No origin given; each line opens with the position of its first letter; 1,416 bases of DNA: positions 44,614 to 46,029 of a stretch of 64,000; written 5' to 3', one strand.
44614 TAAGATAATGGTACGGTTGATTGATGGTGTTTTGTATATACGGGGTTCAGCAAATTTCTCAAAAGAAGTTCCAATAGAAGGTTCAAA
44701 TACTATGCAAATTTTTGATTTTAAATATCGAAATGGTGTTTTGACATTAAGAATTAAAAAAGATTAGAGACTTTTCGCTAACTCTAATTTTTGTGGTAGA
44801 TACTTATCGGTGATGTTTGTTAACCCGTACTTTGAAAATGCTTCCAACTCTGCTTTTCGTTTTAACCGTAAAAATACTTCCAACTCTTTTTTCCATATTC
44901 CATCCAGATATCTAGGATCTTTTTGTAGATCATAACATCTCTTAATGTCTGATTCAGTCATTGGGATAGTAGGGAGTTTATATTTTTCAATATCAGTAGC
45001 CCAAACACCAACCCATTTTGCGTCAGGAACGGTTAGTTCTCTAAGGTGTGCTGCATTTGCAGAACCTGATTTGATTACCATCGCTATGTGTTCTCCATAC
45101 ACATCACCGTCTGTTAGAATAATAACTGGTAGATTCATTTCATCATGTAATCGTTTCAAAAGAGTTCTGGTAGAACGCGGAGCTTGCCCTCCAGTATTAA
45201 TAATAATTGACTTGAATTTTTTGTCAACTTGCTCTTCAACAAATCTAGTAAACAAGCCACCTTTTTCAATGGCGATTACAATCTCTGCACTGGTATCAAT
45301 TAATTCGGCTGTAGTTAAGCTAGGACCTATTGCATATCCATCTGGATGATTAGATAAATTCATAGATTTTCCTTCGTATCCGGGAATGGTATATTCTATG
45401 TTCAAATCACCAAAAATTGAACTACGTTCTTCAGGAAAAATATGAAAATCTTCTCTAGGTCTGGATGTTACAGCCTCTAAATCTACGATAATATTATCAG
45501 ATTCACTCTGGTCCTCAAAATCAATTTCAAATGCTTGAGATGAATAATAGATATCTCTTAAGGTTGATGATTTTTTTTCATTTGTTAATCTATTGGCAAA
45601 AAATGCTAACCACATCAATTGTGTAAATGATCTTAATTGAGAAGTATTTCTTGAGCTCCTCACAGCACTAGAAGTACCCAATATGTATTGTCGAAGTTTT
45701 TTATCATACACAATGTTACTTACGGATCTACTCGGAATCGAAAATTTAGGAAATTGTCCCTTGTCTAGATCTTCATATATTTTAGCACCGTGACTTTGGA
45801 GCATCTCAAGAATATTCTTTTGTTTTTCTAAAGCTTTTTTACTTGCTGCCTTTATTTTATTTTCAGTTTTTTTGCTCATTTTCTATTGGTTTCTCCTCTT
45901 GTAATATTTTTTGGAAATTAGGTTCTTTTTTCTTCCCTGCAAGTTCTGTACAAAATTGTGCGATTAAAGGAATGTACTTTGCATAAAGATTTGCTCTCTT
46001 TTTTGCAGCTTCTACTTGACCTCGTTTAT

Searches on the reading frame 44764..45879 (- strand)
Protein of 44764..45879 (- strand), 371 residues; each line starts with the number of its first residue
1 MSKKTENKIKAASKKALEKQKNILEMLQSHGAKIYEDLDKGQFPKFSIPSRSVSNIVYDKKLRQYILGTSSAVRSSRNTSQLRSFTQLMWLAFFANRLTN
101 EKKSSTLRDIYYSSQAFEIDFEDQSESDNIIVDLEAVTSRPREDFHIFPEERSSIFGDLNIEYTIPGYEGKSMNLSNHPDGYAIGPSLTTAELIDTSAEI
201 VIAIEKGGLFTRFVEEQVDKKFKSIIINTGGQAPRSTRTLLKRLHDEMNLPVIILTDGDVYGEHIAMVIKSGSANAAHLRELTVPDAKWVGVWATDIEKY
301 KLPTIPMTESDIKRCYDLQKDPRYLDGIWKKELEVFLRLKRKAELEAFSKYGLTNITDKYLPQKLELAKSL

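Call 82: search_protein_families(library=pfam, proteins=[window:44764-45879:-], max_evalue=0.00001)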
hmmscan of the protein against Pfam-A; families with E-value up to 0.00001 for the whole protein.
window:44764-45879:- (371 aa): 2 families
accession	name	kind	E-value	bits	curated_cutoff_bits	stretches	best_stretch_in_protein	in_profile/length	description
PF21180.3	TOP6A-Spo11_Toprim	-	2.2e-50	171.4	24.1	1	201-365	2-170/170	Topoisomerase 6 subunit A/Spo11, Toprim domain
PF04406.19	TP6A_N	-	1e-15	57.7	26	1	83-147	1-62/62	Type IIB DNA topoisomerase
